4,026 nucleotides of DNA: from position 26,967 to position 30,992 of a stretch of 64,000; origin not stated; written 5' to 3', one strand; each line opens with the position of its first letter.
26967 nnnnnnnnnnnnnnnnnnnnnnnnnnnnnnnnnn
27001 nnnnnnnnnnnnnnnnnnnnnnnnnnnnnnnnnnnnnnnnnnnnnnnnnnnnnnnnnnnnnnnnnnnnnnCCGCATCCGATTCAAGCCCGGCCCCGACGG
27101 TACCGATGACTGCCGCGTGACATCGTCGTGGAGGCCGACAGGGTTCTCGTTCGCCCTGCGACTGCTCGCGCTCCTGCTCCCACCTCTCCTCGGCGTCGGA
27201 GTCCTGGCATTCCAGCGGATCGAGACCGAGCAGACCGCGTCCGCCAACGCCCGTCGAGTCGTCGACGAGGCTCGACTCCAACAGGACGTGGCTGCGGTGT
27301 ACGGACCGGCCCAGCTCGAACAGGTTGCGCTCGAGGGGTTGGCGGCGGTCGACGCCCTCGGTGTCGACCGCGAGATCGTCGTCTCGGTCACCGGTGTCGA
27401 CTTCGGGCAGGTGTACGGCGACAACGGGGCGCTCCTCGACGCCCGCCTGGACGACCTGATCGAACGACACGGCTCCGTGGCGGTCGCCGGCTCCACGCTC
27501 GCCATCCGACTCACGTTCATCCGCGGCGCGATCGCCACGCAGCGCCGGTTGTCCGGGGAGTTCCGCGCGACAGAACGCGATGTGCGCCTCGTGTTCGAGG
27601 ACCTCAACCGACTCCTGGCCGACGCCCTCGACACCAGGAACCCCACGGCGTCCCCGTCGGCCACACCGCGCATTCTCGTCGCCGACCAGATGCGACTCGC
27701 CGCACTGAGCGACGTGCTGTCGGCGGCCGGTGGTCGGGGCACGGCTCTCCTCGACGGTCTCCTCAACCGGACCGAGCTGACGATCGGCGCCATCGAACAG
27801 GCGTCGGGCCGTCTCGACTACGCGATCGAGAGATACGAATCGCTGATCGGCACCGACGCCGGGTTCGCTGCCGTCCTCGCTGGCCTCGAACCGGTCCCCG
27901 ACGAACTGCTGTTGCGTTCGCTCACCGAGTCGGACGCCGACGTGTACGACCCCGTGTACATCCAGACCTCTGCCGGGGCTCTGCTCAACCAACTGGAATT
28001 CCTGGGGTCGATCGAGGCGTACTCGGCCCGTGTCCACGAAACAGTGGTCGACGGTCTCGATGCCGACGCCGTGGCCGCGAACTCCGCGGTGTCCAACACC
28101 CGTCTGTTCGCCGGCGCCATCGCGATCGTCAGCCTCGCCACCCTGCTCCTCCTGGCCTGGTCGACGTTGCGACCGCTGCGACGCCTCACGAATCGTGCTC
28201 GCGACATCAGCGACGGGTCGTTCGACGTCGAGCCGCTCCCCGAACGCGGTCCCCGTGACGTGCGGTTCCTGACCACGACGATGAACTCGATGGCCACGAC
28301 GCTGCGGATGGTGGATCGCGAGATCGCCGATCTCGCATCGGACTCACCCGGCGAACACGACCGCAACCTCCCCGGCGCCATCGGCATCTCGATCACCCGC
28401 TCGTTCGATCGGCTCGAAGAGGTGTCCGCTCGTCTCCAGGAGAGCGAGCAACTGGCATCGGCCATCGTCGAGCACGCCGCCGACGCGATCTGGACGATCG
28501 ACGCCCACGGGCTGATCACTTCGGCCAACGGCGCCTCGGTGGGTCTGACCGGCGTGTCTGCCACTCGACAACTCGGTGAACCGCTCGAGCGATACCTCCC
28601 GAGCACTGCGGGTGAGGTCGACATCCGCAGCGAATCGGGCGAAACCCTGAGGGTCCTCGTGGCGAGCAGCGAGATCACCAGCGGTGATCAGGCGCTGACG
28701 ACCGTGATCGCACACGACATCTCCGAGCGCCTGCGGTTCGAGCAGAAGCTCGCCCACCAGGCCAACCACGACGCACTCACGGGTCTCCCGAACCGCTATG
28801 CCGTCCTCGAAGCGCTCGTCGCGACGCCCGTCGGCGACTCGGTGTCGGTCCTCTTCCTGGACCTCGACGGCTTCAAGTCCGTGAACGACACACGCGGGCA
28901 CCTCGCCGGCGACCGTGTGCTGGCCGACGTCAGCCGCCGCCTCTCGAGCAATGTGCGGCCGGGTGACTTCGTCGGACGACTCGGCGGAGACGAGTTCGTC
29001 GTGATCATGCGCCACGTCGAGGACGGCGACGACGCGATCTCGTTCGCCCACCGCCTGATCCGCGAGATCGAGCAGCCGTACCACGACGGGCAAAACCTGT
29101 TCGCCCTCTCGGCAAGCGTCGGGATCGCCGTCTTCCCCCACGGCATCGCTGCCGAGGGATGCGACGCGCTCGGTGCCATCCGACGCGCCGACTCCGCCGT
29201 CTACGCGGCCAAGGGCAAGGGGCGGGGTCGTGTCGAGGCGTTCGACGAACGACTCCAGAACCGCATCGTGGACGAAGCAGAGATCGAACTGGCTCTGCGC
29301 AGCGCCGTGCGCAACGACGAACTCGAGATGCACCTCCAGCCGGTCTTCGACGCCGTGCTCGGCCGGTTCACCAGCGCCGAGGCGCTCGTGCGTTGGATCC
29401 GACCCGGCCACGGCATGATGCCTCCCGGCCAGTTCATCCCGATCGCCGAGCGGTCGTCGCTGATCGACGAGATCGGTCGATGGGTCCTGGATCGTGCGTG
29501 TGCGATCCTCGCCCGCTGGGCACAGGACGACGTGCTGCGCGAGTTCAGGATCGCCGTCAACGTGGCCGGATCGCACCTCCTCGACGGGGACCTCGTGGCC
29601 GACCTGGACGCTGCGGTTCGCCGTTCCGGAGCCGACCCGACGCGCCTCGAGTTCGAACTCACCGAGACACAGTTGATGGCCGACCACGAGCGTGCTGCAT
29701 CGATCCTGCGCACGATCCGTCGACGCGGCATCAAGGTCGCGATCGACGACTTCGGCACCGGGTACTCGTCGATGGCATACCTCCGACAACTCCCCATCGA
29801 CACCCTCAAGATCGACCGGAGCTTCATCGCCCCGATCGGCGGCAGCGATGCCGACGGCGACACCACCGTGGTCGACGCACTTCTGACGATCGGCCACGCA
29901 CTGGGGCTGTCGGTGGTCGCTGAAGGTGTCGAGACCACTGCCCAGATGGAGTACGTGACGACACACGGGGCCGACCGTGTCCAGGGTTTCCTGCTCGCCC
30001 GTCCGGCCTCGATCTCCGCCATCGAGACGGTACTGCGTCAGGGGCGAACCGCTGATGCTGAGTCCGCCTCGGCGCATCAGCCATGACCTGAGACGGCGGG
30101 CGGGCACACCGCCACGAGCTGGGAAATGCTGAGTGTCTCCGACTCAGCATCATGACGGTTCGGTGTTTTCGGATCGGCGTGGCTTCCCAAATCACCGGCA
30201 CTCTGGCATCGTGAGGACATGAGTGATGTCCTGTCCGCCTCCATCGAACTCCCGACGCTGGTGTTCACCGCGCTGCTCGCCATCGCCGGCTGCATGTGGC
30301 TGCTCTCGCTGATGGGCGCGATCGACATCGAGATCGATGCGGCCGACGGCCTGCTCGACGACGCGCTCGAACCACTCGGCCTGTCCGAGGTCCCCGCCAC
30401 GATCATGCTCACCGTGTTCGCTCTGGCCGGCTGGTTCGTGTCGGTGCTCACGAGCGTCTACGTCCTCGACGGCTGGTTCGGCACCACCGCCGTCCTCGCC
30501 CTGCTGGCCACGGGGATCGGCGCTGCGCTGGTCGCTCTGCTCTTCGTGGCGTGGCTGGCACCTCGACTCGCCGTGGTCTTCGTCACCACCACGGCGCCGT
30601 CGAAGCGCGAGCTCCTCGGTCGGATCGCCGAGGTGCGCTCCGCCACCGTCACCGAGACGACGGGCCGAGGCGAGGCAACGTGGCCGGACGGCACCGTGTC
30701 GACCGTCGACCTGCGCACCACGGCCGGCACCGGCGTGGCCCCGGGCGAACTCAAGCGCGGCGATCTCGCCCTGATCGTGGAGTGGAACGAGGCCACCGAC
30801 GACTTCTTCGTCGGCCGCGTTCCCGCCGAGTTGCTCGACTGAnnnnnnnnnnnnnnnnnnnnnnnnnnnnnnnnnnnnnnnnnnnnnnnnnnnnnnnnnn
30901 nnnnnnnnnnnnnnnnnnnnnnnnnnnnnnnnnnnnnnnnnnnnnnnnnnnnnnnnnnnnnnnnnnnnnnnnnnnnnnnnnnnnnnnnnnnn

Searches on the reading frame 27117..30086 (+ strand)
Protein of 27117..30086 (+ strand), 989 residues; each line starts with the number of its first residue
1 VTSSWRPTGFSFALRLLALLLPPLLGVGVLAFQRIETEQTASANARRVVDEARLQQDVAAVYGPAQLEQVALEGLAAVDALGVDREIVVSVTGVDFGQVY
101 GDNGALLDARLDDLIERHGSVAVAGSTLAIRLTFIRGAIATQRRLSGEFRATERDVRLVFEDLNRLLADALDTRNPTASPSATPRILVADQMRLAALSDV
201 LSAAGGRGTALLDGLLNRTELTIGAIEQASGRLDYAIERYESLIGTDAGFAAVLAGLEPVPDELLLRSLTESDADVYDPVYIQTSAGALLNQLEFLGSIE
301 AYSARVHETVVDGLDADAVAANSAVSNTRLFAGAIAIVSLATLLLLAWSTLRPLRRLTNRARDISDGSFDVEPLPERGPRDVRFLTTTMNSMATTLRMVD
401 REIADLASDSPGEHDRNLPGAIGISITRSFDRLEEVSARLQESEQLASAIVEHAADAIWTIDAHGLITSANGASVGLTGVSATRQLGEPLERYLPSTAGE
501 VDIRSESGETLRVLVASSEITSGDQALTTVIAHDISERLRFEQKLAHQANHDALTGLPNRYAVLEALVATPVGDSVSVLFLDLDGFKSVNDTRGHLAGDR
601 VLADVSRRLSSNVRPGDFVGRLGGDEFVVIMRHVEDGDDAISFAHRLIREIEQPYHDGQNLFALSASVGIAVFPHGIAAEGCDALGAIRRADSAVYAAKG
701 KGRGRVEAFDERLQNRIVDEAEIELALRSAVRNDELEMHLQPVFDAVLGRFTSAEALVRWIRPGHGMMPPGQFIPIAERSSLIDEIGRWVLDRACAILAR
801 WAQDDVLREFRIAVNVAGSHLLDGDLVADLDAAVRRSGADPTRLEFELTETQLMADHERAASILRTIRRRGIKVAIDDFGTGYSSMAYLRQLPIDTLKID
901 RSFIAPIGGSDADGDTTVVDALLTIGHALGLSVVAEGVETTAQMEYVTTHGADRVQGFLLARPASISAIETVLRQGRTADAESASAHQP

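Call 10: search_protein_families(library=pfam, proteins=[window:27117-30086:+])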
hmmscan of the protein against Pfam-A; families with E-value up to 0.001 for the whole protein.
window:27117-30086:+ (989 aa): 5 families
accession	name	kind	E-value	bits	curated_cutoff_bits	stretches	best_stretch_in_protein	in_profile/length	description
PF00563.25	EAL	-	1.8e-68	230.9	31.3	1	726-963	3-236/236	EAL domain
PF00990.26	GGDEF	-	5.3e-38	130.8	23.8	1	549-704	1-160/161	Diguanylate cyclase, GGDEF domain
PF00672.30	HAMP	-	7.4e-11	42.6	25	1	345-397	1-52/53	HAMP domain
PF00989.32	PAS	-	0.00019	21.9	22.6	1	448-497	4-53/113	PAS fold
PF13188.13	PAS_8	-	0.00035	20.8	21.8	0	449-498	5-51/65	PAS domain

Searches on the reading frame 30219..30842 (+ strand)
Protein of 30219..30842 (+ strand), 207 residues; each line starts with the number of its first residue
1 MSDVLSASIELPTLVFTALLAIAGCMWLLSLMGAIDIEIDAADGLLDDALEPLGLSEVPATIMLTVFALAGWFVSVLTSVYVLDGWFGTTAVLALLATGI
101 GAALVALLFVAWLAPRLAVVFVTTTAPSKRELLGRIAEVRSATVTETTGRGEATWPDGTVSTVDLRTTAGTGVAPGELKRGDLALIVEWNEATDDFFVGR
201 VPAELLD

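Call 10: search_protein_families(library=pfam, proteins=[window:30219-30842:+])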
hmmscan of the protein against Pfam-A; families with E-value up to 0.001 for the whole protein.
window:30219-30842:+ (207 aa): 0 families

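Call 71: search_protein_families(library=padloc, proteins=[window:30219-30842:+], max_evalue=0.001)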
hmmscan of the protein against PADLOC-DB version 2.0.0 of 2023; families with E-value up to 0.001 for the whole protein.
window:30219-30842:+ (207 aa): 0 families

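Call 72: search_protein_families(library=ncbifam, proteins=[window:30219-30842:+], max_evalue=0.001)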
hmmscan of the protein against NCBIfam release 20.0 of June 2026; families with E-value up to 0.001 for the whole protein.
window:30219-30842:+ (207 aa): 0 families
